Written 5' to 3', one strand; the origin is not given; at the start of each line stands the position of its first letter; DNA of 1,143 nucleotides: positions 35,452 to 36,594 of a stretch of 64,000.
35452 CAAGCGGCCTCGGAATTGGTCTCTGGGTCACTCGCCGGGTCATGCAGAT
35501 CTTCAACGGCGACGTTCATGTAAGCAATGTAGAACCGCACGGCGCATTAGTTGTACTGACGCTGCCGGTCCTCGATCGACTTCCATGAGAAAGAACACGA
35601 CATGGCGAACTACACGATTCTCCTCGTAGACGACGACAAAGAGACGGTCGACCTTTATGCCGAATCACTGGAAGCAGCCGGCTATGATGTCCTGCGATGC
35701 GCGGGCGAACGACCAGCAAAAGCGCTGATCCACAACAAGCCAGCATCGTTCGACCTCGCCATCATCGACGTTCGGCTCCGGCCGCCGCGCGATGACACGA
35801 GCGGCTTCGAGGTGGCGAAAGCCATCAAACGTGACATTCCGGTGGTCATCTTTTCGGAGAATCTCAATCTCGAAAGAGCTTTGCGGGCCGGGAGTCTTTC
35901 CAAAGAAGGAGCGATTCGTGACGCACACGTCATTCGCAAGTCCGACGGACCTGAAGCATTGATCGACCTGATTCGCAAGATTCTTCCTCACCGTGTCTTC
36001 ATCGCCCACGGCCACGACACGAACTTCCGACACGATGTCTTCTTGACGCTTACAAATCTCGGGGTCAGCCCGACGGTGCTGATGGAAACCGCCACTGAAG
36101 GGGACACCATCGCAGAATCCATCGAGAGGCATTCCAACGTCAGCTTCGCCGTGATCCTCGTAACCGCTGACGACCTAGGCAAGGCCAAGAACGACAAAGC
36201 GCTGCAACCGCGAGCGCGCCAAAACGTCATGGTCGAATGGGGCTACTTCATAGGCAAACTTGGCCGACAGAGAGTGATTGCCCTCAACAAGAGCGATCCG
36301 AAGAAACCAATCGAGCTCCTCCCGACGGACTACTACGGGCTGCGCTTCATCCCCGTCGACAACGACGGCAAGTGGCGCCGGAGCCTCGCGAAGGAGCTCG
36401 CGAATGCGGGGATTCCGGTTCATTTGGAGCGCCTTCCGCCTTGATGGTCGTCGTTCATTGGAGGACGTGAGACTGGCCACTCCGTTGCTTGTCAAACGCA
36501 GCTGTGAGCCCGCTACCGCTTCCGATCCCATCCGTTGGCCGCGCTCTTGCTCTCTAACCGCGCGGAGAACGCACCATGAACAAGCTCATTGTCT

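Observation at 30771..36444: Seven-GAF/PAS cytoplasmic histidine kinase coupled to a receiver-TIR-like response regulator: candidate phosphorelay-gated NADase-type effector system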

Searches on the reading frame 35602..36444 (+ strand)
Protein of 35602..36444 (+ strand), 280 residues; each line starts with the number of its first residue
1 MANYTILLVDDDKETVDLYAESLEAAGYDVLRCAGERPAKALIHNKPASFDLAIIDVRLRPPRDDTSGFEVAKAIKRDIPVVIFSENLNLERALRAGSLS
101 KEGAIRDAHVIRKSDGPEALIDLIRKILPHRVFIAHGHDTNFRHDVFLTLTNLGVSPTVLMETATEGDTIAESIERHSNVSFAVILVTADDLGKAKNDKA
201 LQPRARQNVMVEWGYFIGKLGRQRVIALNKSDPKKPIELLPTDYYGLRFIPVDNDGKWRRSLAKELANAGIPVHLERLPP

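Call 6: search_protein_families(library=pfam, proteins=[window:35602-36444:+], max_evalue=0.1)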
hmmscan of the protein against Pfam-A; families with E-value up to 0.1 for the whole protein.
window:35602-36444:+ (280 aa): 3 families
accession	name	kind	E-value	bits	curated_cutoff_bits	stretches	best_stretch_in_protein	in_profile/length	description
PF10137.14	CAP12-PCTIR_TIR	-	5e-28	97.9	24.7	1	131-252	1-117/119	CAP12/Pycsar effector protein, TIR domain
PF00072.30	Response_reg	-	8.3e-10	39.3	30.2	1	6-97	1-89/111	Response regulator receiver domain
PF13676.11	TIR_2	-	0.00081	20.3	28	0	132-236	1-98/122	TIR domain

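Call 7: search_protein_families(library=ncbifam, proteins=[window:35602-36444:+], max_evalue=0.1)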
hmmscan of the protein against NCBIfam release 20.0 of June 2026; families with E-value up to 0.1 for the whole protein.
window:35602-36444:+ (280 aa): 43 families (the best 25 are shown)
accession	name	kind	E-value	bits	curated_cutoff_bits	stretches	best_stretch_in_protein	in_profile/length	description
NF050172.1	CDNTAsCap12CFB2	equivalog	6.3e-08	32.2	450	1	176-240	51-113/312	CBASS system CD-NTase-associated NAD(+) hydrolase Cap12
NF033120.0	vanR_FM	exception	9.4e-08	32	460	1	1-85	1-81/231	vancomycin resistance response regulator transcription factor, VanR-F/VanR-M family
NF051870.1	NAssimRespRegNtrX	equivalog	5.7e-07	28.8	600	1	5-96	3-93/452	nitrogen assimilation response regulator NtrX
NF047793.1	ResRegPgtA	equivalog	1.9e-06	26.9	650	1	3-131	5-124/414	two-component system response regulator PgtA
NF033791.1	ActR_PrrA_rreg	equivalog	2.9e-06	27.4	250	1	5-82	3-77/173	ActR/PrrA/RegA family redox response regulator transcription factor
NF033117.2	vanR_ACDEGLN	exception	3.3e-06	26.8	350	1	6-82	1-73/226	VanR-ABDEGLN family response regulator transcription factor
NF053854.1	RespRegPhoBBctds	equivalog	4e-06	26.3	270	1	6-78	1-66/225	two-component system response regulator PhoB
NF050171.1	CDNTAsCap12CFB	equivalog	7e-06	25.5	450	1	180-232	57-107/305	CBASS system CD-NTase-associated NAD(+) hydrolase Cap12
NF008296.0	PRK11083.1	equivalog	1.6e-05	24.4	273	1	2-84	2-80/228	two-component system response regulator CreB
NF046022.1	RespRegCpdRBruc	equivalog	2.4e-05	24.3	180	1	5-81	3-73/120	cell cycle two-component system response regulator CpdR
NF009971.0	PRK13435.1-2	subfamily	4.2e-05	23.4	151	1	6-89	3-83/141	response regulator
NF000404.1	vanR-D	exception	4.6e-05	23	500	1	3-83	2-78/232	vancomycin resistance response regulator transcription factor VanR-D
NF041832.1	near_NosP_CTERM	subfamily_domain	4.9e-05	22.6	400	1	3-87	251-336/370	NahK/ErcS family hybrid sensor histidine kinase/response regulator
NF008199.0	PRK10955.1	equivalog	6.3e-05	23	341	1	5-84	3-77/232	envelope stress response regulator transcription factor CpxR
TIGR02154.1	PhoB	equivalog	6.7e-05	22.3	296.2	1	4-83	3-81/226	phosphate regulon transcriptional regulator PhoB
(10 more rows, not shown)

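Call 8: search_protein_families(library=padloc, proteins=[window:35602-36444:+], max_evalue=0.1)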
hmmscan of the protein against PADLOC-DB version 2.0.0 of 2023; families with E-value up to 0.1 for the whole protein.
window:35602-36444:+ (280 aa): 9 families
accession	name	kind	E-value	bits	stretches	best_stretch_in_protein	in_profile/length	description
PDLC05007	PDC-S35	-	2.4e-51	173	1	129-277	133-276/278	-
PDLC05005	PDC-S35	-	1.6e-49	167.1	1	128-278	117-262/264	-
PDLC05004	PDC-S35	-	1.1e-45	154.4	1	122-276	112-262/265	-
PDLC05006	PDC-S35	-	1.7e-35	120.5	1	127-277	80-230/231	-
PDLC05003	PDC-S35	-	4.6e-30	103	1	128-274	88-236/245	-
PDLC00731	Effector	-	1.5e-12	45.1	1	177-256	205-279/306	TIR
PDLC00729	Effector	-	2.8e-10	38.1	1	174-253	51-123/310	TIR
PDLC00732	Effector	-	4.9e-10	36.8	1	163-253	190-272/301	TIR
PDLC02371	PycTIR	-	2.4e-07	28.4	1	169-256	192-264/288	-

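Call 14: find_homologous_proteins(query=window:35602-36444:+, max_evalue=0.00001)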
Query window:35602-36444:+ (280 aa): 59 proteins with E <= 0.00001 among 2442 candidates.
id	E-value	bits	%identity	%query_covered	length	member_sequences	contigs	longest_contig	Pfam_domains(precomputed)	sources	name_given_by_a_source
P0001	1.5e-181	620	100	100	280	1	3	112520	PF00072.31,PF10137.15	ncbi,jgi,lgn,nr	ncbi:MAG TPA: TIR domain-containing protein [Thermoanaerobaculia bacterium]|jgi:CheY-like chemotaxis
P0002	2.9e-123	429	71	100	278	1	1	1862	PF00072.31,PF10137.15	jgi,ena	jgi:CheY-like chemotaxis protein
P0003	2.4e-115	403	67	100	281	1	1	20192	PF00072.31,PF10137.15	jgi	jgi:predicted nucleotide-binding protein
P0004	7.3e-112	391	65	100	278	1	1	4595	PF00072.31,PF10137.15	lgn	-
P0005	1.3e-106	374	64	100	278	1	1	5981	PF00072.31,PF10137.15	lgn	-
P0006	1.6e-104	367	63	100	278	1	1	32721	PF00072.31,PF10137.15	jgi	jgi:predicted nucleotide-binding protein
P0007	1.6e-94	334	59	99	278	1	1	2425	PF00072.31,PF10137.15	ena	-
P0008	1.1e-47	181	39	98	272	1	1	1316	PF00072.31,PF10137.15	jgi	-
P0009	2.0e-47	180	39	98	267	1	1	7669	PF00072.31,PF10137.15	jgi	jgi:predicted nucleotide-binding protein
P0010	1.0e-42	164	36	98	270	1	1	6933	PF00072.31,PF10137.15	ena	-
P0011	8.0e-41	158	35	98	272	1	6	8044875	PF00072.31,PF10137.15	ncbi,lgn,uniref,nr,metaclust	ncbi:MAG: hypothetical protein ETSY2_38980 [Candidatus Entotheonella gemina]|uniref:Response regulat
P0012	3.0e-35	140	50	54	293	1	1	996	PF10137.15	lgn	-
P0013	3.0e-35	140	50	54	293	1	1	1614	PF10137.15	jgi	jgi:predicted nucleotide-binding protein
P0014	3.0e-35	140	50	54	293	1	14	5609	PF10137.15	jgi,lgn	jgi:predicted nucleotide-binding protein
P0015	3.2e-35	140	50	53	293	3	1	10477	PF10137.15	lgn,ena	-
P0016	4.1e-35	140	49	54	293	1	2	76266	PF10137.15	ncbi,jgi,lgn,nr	ncbi:MAG: nucleotide-binding protein [Bacteroidetes bacterium]|jgi:predicted nucleotide-binding prot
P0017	2.0e-34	137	50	54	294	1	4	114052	PF10137.15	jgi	jgi:predicted nucleotide-binding protein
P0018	2.0e-34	137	49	54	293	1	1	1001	PF10137.15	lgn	-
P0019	2.1e-34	137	48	53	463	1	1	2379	PF10137.15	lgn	-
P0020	3.0e-34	137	50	54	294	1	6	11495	PF10137.15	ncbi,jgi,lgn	jgi:predicted nucleotide-binding protein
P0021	3.8e-34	136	50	53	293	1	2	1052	PF10137.15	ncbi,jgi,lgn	jgi:predicted nucleotide-binding protein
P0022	3.9e-34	136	50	53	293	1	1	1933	PF10137.15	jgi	jgi:predicted nucleotide-binding protein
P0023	3.9e-34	136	50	53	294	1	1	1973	PF10137.15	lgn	-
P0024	7.6e-34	135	49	53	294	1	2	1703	PF10137.15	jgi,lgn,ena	jgi:predicted nucleotide-binding protein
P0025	1.6e-33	134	47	59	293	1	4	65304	PF10137.15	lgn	-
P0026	1.9e-33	134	49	53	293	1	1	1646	PF10137.15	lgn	-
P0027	4.9e-33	133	49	53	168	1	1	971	PF10137.15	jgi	jgi:predicted nucleotide-binding protein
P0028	7.4e-33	132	45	60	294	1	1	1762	PF10137.15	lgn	-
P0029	2.1e-32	131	49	53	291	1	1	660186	PF10137.15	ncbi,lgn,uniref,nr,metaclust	ncbi:TIR domain-containing protein [Mucilaginibacter sp. OK283]|uniref:TIR domain-containing protein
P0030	7.5e-32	129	44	58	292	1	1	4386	PF10137.15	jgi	jgi:predicted nucleotide-binding protein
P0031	4.3e-31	126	44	60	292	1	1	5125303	PF10137.15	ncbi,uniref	ncbi:nucleotide-binding protein [Chryseobacterium sp. CP-77]|uniref:nucleotide-binding protein n=1 T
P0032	4.3e-31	126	44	60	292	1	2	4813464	PF10137.15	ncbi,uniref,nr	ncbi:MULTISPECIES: TIR domain-containing protein [Chryseobacterium]|uniref:TIR domain-containing pro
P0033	1.8e-30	124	46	53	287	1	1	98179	PF10137.15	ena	-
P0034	3.2e-30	124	34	98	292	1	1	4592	PF10137.15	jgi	jgi:DNA-binding NarL/FixJ family response regulator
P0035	4.5e-30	123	47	53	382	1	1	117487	PF23598.2,PF14580.13,PF00560.40,PF12799.14,PF13855.13,PF23211.1,PF10137.15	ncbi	-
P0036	6.3e-30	123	47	53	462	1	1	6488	PF10137.15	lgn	-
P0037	1.5e-29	121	42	64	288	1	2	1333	PF10137.15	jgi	-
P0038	1.8e-29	121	48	51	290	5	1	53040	PF10137.15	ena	-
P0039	3.8e-29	120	45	53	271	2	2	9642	PF10137.15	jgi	-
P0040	4.3e-29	120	34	97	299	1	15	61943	PF00072.31,PF10137.15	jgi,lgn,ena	-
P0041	4.5e-29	120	35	98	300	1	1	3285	PF00072.31,PF10137.15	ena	-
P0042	5.4e-29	119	46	53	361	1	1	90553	PF10137.15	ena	-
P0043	1.8e-28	118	41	62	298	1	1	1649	PF10137.15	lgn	-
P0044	5.7e-28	116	42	54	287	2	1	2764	PF10137.15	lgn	-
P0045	7.8e-28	116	49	53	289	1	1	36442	PF10137.15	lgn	-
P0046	8.0e-28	116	42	51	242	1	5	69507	PF10137.15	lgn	-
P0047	2.3e-27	114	42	58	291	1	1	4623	PF10137.15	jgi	jgi:predicted nucleotide-binding protein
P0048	7.5e-27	112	47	53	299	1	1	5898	PF10137.15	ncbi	-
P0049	4.7e-26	110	41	57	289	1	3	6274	PF10137.15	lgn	-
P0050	5.2e-26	110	33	97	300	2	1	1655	PF00072.31,PF10137.15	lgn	-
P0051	1.2e-25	109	42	51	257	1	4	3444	PF10137.15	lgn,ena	-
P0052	3.7e-25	107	44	53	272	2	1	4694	PF10137.15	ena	-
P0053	8.9e-25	106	44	54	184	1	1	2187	PF10137.15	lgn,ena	-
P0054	3.5e-24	104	43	53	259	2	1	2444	PF10137.15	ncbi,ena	-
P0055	1.9e-23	101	45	51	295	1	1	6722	PF10137.15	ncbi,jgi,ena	jgi:hypothetical protein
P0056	2.4e-23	101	47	53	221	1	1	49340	PF10137.15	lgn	-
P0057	3.0e-23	101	42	53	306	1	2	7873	PF10137.15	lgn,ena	-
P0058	9.7e-21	92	39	59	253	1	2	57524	PF10137.15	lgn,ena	-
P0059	1.6e-10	59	35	44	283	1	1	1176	PF10137.15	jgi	jgi:predicted nucleotide-binding protein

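Call 16: find_encoding_contigs(protein=P0003, flank=8000, max_places=3)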
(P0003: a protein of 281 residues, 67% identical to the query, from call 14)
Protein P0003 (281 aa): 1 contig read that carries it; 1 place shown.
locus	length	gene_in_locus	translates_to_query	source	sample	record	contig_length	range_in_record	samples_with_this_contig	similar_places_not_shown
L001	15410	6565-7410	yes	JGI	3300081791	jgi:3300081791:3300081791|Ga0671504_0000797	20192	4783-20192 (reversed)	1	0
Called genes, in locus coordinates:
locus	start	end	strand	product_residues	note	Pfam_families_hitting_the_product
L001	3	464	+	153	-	?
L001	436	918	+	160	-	PF01967:MoaC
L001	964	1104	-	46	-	-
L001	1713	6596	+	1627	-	PF00989:PAS, PF08448:PAS_4, PF13426:PAS_9, PF13185:GAF_2, PF01590:GAF, PF13185:GAF_2, PF13492:GAF_3, PF02518:HATPase_c, +2 more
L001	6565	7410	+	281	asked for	PF00072:Response_reg, PF10137:CAP12-PCTIR_TIR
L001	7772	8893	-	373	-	PF20244:DUF6599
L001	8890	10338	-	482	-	PF02789:Peptidase_M17_N, PF00883:Peptidase_M17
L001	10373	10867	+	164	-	PF06475:Glycolipid_bind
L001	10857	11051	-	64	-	-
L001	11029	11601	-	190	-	PF08843:AbiEii (faint)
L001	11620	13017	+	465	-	PF00072:Response_reg, PF00158:Sigma54_activat, PF14532:Sigma54_activ_2, PF00004:AAA (weak), PF07728:AAA_5 (weak), PF25601:AAA_lid_14, PF02954:HTH_8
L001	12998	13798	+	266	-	PF01177:Asp_Glu_race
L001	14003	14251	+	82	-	-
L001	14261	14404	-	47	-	PF01431:Peptidase_M13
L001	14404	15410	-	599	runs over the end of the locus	PF05649:Peptidase_M13_N, PF01431:Peptidase_M13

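Call 17: find_encoding_contigs(protein=P0006, flank=8000, max_places=3)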
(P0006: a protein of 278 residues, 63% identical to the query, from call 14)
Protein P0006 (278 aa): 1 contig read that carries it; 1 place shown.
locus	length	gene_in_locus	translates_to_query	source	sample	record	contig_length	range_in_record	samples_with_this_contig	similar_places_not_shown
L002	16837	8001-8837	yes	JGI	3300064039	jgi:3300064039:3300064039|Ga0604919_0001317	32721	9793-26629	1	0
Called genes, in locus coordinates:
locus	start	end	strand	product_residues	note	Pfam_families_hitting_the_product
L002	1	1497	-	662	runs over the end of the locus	PF08487:VIT, PF13757:VIT_2 (faint), PF00092:VWA, PF05762:VWA_CoxE, PF13519:VWA_2, PF13768:VWA_3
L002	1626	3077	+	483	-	PF00158:Sigma54_activat, PF14532:Sigma54_activ_2 (faint)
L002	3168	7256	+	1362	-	PF01590:GAF (weak), PF00989:PAS, PF13426:PAS_9, PF13185:GAF_2 (weak), PF01590:GAF, PF13185:GAF_2, PF01590:GAF, PF13185:GAF_2, +5 more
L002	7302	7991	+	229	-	PF02518:HATPase_c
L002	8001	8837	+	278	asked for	PF00072:Response_reg, PF10137:CAP12-PCTIR_TIR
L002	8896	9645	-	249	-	PF00561:Abhydrolase_1, PF12697:Abhydrolase_6, PF12146:Hydrolase_4 (weak)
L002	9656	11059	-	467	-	PF04055:Radical_SAM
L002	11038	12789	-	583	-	PF00501:AMP-binding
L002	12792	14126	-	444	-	PF02310:B12-binding (weak), PF04055:Radical_SAM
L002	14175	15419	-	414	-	PF00109:ketoacyl-synt, PF00108:Thiolase_N (weak), PF02801:Ketoacyl-synt_C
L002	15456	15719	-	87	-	-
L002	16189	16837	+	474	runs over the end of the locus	-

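Call 18: find_encoding_contigs(protein=P0011, flank=8000, max_places=3)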
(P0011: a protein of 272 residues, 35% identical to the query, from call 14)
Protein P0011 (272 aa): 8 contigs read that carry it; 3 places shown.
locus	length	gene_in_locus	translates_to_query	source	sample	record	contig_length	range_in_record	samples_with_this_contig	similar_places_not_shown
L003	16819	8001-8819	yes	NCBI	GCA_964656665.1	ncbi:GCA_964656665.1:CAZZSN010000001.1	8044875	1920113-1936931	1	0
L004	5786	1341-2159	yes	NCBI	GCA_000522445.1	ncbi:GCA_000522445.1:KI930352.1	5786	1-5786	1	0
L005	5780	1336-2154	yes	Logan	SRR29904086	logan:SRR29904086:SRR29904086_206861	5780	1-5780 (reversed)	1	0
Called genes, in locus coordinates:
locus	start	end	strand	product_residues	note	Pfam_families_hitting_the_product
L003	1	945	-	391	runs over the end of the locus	PF04464:Glyphos_transf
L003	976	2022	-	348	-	PF01075:Glyco_transf_9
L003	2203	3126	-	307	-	-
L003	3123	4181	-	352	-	PF01075:Glyco_transf_9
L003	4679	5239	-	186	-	-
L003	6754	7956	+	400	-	PF02518:HATPase_c, PF00072:Response_reg (weak)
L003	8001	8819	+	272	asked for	PF00072:Response_reg, PF10137:CAP12-PCTIR_TIR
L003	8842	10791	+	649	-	PF00072:Response_reg (weak), PF19974:TCAD9 (faint), PF00486:Trans_reg_C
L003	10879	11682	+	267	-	PF05685:Uma2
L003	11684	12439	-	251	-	-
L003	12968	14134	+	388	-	PF04909:Amidohydro_2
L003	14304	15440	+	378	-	PF04909:Amidohydro_2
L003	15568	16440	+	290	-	-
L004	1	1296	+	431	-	PF01590:GAF, PF13185:GAF_2, PF13492:GAF_3, PF02518:HATPase_c, PF00072:Response_reg (weak)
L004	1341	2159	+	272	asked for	PF00072:Response_reg, PF10137:CAP12-PCTIR_TIR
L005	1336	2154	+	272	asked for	PF00072:Response_reg, PF10137:CAP12-PCTIR_TIR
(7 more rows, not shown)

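Call 19: find_encoding_contigs(protein=P0040, flank=8000, max_places=4)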
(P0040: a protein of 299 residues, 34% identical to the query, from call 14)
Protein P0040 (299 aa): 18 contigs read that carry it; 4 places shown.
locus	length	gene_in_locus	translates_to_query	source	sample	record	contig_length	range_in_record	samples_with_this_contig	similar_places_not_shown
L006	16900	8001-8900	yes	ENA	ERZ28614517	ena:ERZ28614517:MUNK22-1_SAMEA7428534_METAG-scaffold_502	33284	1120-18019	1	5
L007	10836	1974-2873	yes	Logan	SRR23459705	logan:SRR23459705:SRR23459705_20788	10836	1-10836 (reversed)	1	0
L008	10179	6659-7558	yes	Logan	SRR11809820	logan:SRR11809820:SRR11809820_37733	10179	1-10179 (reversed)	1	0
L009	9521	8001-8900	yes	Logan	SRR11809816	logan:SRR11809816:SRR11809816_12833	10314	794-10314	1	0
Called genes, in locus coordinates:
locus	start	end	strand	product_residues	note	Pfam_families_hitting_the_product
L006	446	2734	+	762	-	PF00575:S1, PF23459:S1_RRP5 (faint), PF00575:S1 (weak), PF00072:Response_reg, PF13185:GAF_2 (weak), PF02518:HATPase_c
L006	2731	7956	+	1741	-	PF00072:Response_reg, PF01590:GAF, PF01590:GAF, PF01590:GAF, PF13185:GAF_2, PF13492:GAF_3, PF01590:GAF, PF13185:GAF_2, +7 more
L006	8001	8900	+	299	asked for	PF00072:Response_reg, PF10137:CAP12-PCTIR_TIR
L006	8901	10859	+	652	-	PF00072:Response_reg (weak)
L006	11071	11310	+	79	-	-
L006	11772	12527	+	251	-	PF13519:VWA_2 (weak)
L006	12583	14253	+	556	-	PF13672:PP2C_2 (faint)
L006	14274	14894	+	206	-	PF08817:YukD (weak)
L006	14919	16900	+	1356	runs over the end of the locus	PF13401:AAA_22 (faint), PF01580:FtsK_SpoIIIE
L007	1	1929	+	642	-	?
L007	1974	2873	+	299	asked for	PF00072:Response_reg, PF10137:CAP12-PCTIR_TIR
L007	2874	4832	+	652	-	PF00072:Response_reg (weak)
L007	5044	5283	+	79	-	-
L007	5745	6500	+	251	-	PF13519:VWA_2 (weak)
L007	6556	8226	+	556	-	PF13672:PP2C_2 (faint)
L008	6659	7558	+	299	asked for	PF00072:Response_reg, PF10137:CAP12-PCTIR_TIR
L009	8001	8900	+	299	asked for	PF00072:Response_reg, PF10137:CAP12-PCTIR_TIR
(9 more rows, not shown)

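Call 20: find_encoding_contigs(protein=P0009, flank=8000, max_places=2)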
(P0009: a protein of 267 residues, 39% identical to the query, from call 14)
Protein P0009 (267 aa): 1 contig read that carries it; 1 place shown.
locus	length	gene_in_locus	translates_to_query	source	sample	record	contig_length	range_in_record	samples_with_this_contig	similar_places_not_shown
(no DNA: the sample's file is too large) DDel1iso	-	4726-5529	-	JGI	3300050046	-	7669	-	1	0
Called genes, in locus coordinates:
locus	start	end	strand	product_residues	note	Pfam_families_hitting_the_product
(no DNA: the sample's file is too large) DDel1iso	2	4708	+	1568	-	?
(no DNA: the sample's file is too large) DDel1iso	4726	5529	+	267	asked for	PF00072:Response_reg, PF10137:CAP12-PCTIR_TIR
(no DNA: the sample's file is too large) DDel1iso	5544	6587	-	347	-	PF08100:Dimerisation, PF00891:Methyltransf_2, PF13489:Methyltransf_23 (weak), PF08241:Methyltransf_11 (weak), PF08242:Methyltransf_12, PF13649:Methyltransf_25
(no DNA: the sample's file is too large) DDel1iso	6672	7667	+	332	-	?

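Call 21: find_encoding_contigs(protein=P0010, flank=8000, max_places=2)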
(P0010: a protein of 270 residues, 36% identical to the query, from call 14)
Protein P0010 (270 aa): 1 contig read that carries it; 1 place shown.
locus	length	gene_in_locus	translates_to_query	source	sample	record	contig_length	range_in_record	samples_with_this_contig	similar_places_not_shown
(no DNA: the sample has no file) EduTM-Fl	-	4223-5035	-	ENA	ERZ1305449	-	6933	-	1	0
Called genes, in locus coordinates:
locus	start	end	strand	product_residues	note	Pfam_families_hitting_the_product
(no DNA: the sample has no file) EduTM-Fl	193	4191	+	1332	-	PF01590:GAF, PF13185:GAF_2, PF01590:GAF, PF13185:GAF_2, PF01590:GAF, PF13185:GAF_2, PF13185:GAF_2, PF02518:HATPase_c, +4 more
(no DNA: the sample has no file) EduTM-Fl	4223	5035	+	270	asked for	PF00072:Response_reg, PF10137:CAP12-PCTIR_TIR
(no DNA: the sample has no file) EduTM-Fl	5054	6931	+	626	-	?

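Call 22: find_encoding_contigs(protein=P0034, flank=8000, max_places=2)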
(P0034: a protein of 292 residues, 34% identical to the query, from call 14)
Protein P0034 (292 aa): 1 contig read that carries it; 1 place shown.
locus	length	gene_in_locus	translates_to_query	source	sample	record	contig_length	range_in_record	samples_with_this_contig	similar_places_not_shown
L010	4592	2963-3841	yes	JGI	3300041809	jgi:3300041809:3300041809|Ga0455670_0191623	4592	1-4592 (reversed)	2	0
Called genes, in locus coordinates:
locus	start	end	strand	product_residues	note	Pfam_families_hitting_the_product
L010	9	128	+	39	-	-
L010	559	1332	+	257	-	PF02518:HATPase_c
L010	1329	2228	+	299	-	PF00072:Response_reg (faint), PF10137:CAP12-PCTIR_TIR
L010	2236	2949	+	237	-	PF02518:HATPase_c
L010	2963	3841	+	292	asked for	PF10137:CAP12-PCTIR_TIR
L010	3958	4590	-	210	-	?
